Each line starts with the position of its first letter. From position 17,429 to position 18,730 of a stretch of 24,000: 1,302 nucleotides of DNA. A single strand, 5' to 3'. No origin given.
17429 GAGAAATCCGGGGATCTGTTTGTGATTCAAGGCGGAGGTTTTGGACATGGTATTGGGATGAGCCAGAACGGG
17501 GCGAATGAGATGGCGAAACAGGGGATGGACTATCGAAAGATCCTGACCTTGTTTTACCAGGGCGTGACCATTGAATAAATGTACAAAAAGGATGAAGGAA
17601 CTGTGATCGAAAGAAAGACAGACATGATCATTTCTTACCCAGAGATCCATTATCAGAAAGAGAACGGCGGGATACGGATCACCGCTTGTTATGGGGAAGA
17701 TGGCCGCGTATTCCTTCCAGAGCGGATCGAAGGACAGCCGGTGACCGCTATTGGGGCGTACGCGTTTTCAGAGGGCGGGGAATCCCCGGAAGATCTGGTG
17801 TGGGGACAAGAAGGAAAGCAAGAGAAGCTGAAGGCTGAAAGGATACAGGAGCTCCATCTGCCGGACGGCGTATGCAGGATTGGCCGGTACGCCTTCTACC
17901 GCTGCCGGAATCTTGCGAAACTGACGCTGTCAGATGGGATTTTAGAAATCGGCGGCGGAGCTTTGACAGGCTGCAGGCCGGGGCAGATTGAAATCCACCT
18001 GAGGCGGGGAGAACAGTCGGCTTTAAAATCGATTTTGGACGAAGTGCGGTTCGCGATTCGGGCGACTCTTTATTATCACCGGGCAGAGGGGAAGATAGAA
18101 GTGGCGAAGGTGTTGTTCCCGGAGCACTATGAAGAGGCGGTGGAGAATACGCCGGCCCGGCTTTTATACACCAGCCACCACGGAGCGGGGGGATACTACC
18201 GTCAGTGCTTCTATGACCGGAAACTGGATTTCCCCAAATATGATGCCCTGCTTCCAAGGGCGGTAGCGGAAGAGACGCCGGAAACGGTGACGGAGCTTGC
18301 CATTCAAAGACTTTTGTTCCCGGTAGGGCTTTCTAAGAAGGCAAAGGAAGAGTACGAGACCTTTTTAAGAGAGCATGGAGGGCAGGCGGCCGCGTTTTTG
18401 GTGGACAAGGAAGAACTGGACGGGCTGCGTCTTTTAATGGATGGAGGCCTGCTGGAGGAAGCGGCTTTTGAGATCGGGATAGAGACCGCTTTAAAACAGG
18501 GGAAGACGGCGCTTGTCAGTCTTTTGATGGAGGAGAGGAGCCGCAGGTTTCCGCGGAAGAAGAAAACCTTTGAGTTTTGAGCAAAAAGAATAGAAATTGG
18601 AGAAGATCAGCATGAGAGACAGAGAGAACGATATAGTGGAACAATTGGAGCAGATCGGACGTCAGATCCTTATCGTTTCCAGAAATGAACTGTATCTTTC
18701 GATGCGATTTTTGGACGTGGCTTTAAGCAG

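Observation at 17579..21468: Core trio: cytoplasmic BspA-type LRR protein, peptidase-like VWA protein and AAA_5 ATPase with coupled translation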

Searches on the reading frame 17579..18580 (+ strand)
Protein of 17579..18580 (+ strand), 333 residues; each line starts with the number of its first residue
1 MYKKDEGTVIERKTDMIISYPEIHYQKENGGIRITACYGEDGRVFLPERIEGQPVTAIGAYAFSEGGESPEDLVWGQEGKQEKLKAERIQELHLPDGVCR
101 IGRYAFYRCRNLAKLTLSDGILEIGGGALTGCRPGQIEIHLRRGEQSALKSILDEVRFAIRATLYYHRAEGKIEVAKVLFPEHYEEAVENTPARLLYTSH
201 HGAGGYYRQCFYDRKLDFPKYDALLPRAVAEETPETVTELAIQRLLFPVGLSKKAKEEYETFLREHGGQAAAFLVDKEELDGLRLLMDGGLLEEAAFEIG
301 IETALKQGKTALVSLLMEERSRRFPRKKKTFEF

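Call 8: search_protein_families(library=pfam, proteins=[window:17579-18580:+], max_evalue=0.01)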
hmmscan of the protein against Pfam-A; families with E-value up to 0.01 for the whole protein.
window:17579-18580:+ (333 aa): 1 family
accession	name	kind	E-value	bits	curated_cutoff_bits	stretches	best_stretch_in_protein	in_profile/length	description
PF13306.12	LRR_5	-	6.2e-08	33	27.7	1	88-139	12-63/127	BspA type Leucine rich repeat region (6 copies)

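Call 9: search_protein_families(library=ncbifam, proteins=[window:17579-18580:+], max_evalue=0.01)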
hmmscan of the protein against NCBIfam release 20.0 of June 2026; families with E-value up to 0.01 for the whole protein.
window:17579-18580:+ (333 aa): 0 families

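Call 11: find_homologous_proteins(query=window:17579-18580:+)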
Query window:17579-18580:+ (333 aa): 330 proteins with E <= 0.001 among 5770 candidates; the best 120 are listed.
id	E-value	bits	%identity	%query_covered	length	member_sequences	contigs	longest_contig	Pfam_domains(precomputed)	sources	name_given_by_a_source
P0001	5.4e-213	725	99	98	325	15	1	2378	PF13306.13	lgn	-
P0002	5.5e-168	577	81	95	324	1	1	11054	PF13306.13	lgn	-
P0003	3.0e-166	571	79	95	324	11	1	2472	PF13306.13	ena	-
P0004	1.5e-148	513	71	100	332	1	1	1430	PF13306.13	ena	-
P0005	6.6e-124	432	64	94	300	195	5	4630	PF13306.13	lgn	-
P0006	2.3e-114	401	58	94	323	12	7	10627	PF13306.13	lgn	-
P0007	2.1e-113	398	56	94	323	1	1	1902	PF13306.13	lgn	-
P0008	1.5e-112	395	56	94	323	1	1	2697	PF13306.13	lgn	-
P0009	1.7e-111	391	56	90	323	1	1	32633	PF13306.13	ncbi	ncbi:MAG: leucine-rich repeat protein [Lachnospiraceae bacterium]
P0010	9.5e-111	389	56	95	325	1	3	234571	PF13306.13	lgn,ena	-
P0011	2.5e-109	384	57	94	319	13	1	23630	PF13306.13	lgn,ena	-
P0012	4.6e-109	383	57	94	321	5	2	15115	PF13306.13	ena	-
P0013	1.7e-108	381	54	94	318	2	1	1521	PF13306.13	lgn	-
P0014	2.1e-108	381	55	94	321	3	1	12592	PF13306.13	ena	-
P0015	4.4e-108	380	53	94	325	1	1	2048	PF13306.13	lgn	-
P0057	4.1e-99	351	51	98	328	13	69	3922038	PF13306.13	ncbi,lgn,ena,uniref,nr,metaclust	ncbi:leucine-rich repeat protein [[Clostridium] hylemonae]|uniref:Leucine-rich repeat domain-contain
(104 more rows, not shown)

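Call 12: find_encoding_contigs(protein=P0057, flank=8000, max_places=3)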
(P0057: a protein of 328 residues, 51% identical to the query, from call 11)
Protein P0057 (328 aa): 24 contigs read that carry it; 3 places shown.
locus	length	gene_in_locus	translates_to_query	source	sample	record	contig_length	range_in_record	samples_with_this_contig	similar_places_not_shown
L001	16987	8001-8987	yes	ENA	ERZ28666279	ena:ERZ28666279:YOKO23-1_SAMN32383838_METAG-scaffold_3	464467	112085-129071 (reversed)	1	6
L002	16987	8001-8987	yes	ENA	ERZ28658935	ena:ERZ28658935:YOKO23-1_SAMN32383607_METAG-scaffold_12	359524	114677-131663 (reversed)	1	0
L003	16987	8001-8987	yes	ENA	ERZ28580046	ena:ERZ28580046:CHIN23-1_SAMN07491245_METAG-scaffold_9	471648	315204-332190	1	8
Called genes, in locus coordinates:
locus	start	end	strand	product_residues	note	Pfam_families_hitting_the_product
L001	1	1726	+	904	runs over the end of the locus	PF01590:GAF (weak), PF00990:GGDEF, PF00563:EAL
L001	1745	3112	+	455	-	PF02518:HATPase_c (weak), PF14501:HATPase_c_5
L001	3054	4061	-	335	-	PF01073:3Beta_HSD, PF01370:Epimerase, PF02719:Polysacc_synt_2 (weak), PF04321:RmlD_sub_bind, PF13460:NAD_binding_10, PF16363:GDP_Man_Dehyd, PF07993:NAD_binding_4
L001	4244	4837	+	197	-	PF14278:TetR_C_8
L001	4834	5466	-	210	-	PF09335:VTT_dom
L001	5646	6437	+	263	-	PF00702:Hydrolase (faint), PF05116:S6PP (faint), PF08282:Hydrolase_3, PF12710:HAD (faint)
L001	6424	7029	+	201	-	PF02698:DUF218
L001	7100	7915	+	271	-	PF00561:Abhydrolase_1, PF12146:Hydrolase_4, PF12697:Abhydrolase_6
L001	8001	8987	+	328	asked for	PF13306:LRR_5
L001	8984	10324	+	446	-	PF13203:DUF2201_N, PF09967:DUF2201, PF13519:VWA_2 (weak)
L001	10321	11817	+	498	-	PF13401:AAA_22 (weak), PF00004:AAA, PF07728:AAA_5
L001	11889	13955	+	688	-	PF00072:Response_reg, PF01966:HD, PF13487:HD_5, PF00990:GGDEF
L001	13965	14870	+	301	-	PF01183:Glyco_hydro_25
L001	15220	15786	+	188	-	PF02659:Mntp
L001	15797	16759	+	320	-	PF06325:PrmA, PF05175:MTS, PF13649:Methyltransf_25 (weak), PF13847:Methyltransf_31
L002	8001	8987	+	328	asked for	PF13306:LRR_5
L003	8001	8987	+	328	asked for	PF13306:LRR_5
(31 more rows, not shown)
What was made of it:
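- C. hylemonae has a GH25 muramidase two genes downstream (call 12).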

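Call 17: search_solved_structures(query=window:17579-18580:+, max_evalue=1)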
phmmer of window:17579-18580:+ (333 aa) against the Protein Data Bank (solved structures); distinct sequences matched with E-value up to 1: 8.
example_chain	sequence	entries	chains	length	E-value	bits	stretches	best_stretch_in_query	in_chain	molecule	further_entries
4gt6_A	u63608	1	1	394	1.6e-15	60.9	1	92-135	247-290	Cell surface protein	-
4fs7_A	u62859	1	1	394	4.3e-14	56.2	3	85-133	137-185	Uncharacterized protein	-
6mlx_A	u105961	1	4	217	4.2e-09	39.8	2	28-132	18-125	Leucine-rich repeat protein TpLRR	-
4h09_A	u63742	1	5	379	1.7e-08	37.9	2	87-131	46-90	Hypothetical leucine rich repeat protein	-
4fdw_A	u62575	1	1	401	0.0013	21.8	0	81-117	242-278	leucine rich hypothetical protein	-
4cp6_A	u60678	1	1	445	0.0028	20.7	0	89-167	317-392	CHOLINE BINDING PROTEIN PCPA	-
4oju_A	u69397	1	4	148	0.0073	19.3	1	50-133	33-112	hypothetical leucine rich repeat protein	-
4fd0_A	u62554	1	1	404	0.012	18.7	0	85-118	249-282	Leucine rich hypothetical protein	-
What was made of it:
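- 17636..18118 (+): BspA-type LRR region (residues ~20-180), with about five to six strand-bearing repeats. LRR_5 33 bits (call 8). phmmer against PDB: 4gt6 1.6e-15, 4fs7, and TpLRR 6mlx (call 17).
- On BspA-type LRR (LRR_5) surface proteins: PDB phmmer hit to 4gt6 at 1.6e-15 (call 17).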

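Call 19: search_protein_families(library=padloc, proteins=[window:17579-18580:+], max_evalue=0.01)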
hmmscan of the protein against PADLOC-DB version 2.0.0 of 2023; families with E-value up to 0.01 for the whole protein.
window:17579-18580:+ (333 aa): 0 families

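Call 20: search_protein_families(library=phrogs, proteins=[window:17579-18580:+], max_evalue=0.001)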
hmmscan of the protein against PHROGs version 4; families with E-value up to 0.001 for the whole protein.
window:17579-18580:+ (333 aa): 1 family
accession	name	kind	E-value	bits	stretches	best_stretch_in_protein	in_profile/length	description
phrog_35892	-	unknown function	0.00011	20.9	0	39-130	71-165/1181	-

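Call 44: predict_structure(alignment_id=A3)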
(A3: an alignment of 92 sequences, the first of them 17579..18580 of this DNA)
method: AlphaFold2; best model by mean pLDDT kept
length: 333 residues; sequences in the alignment: 92
mean_pLDDT: 88.0   pTM: 0.85
mean pLDDT of the five models: 88.0, 88.0, 87.9, 87.6, 87.6
residues with pLDDT >= 90: 244; 70-90: 43; 50-70: 23; < 50: 23
segments of 3 or more residues with pLDDT < 50: 1-15, 186-191
pLDDT, mean of each block of 10 residues (from residue 1): 35 52 92 92 93 96 85 81 82 96 94 97 94 95 96 92 96 96 60 51 83 97 96 95 98 98 98 98 97 98 98 98 84 62
secondary structure, 60 per line:
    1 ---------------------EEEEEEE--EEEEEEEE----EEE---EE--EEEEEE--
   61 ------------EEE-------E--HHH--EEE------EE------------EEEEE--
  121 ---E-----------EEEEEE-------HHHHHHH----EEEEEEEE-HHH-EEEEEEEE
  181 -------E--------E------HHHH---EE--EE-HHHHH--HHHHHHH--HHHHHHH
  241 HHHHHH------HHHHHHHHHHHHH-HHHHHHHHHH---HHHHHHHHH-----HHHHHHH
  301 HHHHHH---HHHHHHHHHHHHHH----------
elements in order: E22-28 E31-38 E43-45 E53-58 E73-75 E91-93 E114-118 E136-141 H149-155 E160-167 E173-180 H204-207 H218-222 H225-231 H234-246 H253-265 H267-276 H280-288 H294-306 H310-323
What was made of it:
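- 17636..18118 (+): AF2 strands 22-180 (call 44).
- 18230..18547 (+): All-helical repeat domain (residues 218-323), TPR-like. Its sequence is variable. AF2 helices (call 44).
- On BspA-type LRR (LRR_5) surface proteins: The model has no TM helix (call 44).
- Checked: Residues 1-15 are unstructured in the model (call 44).
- The conserved loop is exposed and low-confidence in a model that is otherwise confident, with pLDDT 88 (call 44).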

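Call 48: fold_search(model_id=the predicted structure, library=pdb)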
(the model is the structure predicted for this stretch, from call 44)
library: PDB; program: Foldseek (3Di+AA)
matches with E <= 10: 574; with E <= 0.001: 0
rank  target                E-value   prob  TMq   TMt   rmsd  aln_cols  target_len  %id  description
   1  6mlx_A                3.0e-03  0.99  0.20  0.29   7.4       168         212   19  Crystal structure of T. pallidum Leucine Rich Repeat protein (TpLRR) (released 2019-07-17)
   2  6mlx_C                4.2e-03  0.98  0.19  0.28   7.7       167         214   18  Crystal structure of T. pallidum Leucine Rich Repeat protein (TpLRR) (released 2019-07-17)
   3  4gt6                  5.2e-03  0.99  0.25  0.22  13.5       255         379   15  Crystal structure of a leucine rich cell surface protein (FAEPRAA2165_01021) from Faecalibacterium prausnitzii A2-165 at (released 2012-09-26)
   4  4h09_A                6.2e-03  0.92  0.20  0.18  10.4       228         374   13  Crystal structure of a leucine-rich repeat protein (EUBVEN_01088) from Eubacterium ventriosum ATCC 27560 at 2.50 A res (released 2012-10-10)
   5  4fs7                  8.7e-03  1.00  0.23  0.21   8.2       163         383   19  Crystal structure of a leucine-rich repeat protein (BACOVA_04585) from Bacteroides ovatus ATCC 8483 at 1.19 A resolution (released 2012-09-19)
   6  4h09_C                1.2e-02  0.92  0.15  0.13   9.3       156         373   16  Crystal structure of a leucine-rich repeat protein (EUBVEN_01088) from Eubacterium ventriosum ATCC 27560 at 2.50 A res (released 2012-10-10)
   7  4h09_B                1.2e-02  0.91  0.15  0.13   9.4       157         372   16  Crystal structure of a leucine-rich repeat protein (EUBVEN_01088) from Eubacterium ventriosum ATCC 27560 at 2.50 A res (released 2012-10-10)
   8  4h09_E                1.4e-02  0.91  0.15  0.13   9.3       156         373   16  Crystal structure of a leucine-rich repeat protein (EUBVEN_01088) from Eubacterium ventriosum ATCC 27560 at 2.50 A res (released 2012-10-10)
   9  6mlx_B                1.4e-02  1.00  0.26  0.40   4.8       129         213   26  Crystal structure of T. pallidum Leucine Rich Repeat protein (TpLRR) (released 2019-07-17)
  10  4h09_D                3.4e-02  0.98  0.15  0.13   8.2        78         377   22  Crystal structure of a leucine-rich repeat protein (EUBVEN_01088) from Eubacterium ventriosum ATCC 27560 at 2.50 A res (released 2012-10-10)
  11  4oju_B                4.0e-02  1.00  0.28  0.62   2.2       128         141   23  Crystal structure of a leucine-rich repeat protein (BACCAP_00569) from Bacteroides capillosus ATCC 29799 at 2.00 A res (released 2014-06-18)
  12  4oju_A                1.3e-01  0.99  0.26  0.57   3.2       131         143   22  Crystal structure of a leucine-rich repeat protein (BACCAP_00569) from Bacteroides capillosus ATCC 29799 at 2.00 A res (released 2014-06-18)
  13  4fdw                  1.6e-01  0.30  0.17  0.15   6.6       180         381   16  Crystal structure of a putative cell surface protein (BACOVA_01565) from Bacteroides ovatus ATCC 8483 at 2.05 A resoluti (released 2012-07-25)
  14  6skl_F                1.7e-01  0.66  0.17  0.14  10.8       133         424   14  Cryo-EM structure of the CMG Fork Protection Complex at a replication fork - Conformation 1 (released 2020-05-06)
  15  4fd0                  2.2e-01  0.12  0.14  0.13   8.6       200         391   12  Crystal structure of a putative cell surface protein (BACCAC_03700) from Bacteroides caccae ATCC 43185 at 2.07 A resolut (released 2012-07-25)
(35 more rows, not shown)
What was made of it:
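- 17636..18118 (+): Foldseek hits to 6mlx, 4gt6 and 4oju (call 48).
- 18230..18547 (+): Weak Foldseek hits to the FKBP51 and CHIP TPR domains, E 0.2-1 (call 48).
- Closest known: BspA-type. Same: The repeat type is the same by Pfam and by PDB sequence and structure matches (calls 8, 17, 48).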

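Call 82: search_protein_families(library=pfam, alignment_id=A7, max_evalue=0.00001)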
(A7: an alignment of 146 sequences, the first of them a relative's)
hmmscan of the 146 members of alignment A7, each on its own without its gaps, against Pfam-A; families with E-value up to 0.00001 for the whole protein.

A. member 1, L001:7094-7915:+ (273 aa): 3 families
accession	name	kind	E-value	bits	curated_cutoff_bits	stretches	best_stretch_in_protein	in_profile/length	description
PF00561.26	Abhydrolase_1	-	2e-29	103.4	25.8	1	26-258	2-244/245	alpha/beta hydrolase fold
PF12146.15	Hydrolase_4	-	2e-20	73.6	27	1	25-257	5-237/239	Serine aminopeptidase, S33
PF12697.13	Abhydrolase_6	-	6.4e-20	73.2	26.3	1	27-256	1-208/217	Alpha/beta hydrolase family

B. families by the number of members that match (of 146 scanned): 149 families (the first 25 are shown)
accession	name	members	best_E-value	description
PF17032.10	Zn_ribbon_15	6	3.2e-22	zinc-ribbon family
PF02645.21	DegV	4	7.3e-59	Uncharacterised protein, DegV family COG1307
PF04055.27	Radical_SAM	4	5.3e-21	Radical SAM superfamily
PF00149.33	Metallophos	4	8.4e-14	Calcineurin-like phosphoesterase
PF02446.23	Glyco_hydro_77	3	3.9e-180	4-alpha-glucanotransferase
PF02127.20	Peptidase_M18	3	1e-127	Aminopeptidase I zinc metalloprotease (M18)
PF20979.2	Arginosuc_syn_C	3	1.3e-76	Arginosuccinate synthase C-terminal domain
PF00480.26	ROK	3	1.7e-65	ROK family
PF00764.25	Arginosuc_synth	3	3.6e-64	Arginosuccinate synthase N-terminal HUP domain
PF01554.23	MatE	3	3.1e-55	MatE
PF02589.21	LUD_dom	3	8.9e-54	LUD domain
PF00072.30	Response_reg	3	2e-23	Response regulator receiver domain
PF12646.12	DUF3783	3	1.1e-22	Domain of unknown function (DUF3783)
PF01841.26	Transglut_core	3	1.3e-11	Transglutaminase-like superfamily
PF06130.18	PTAC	2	1.4e-73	Phosphate propanoyltransferase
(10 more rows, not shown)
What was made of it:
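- The 146 immediate neighbours fall into 149 Pfam families, and the commonest occurs 6 times (call 82).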
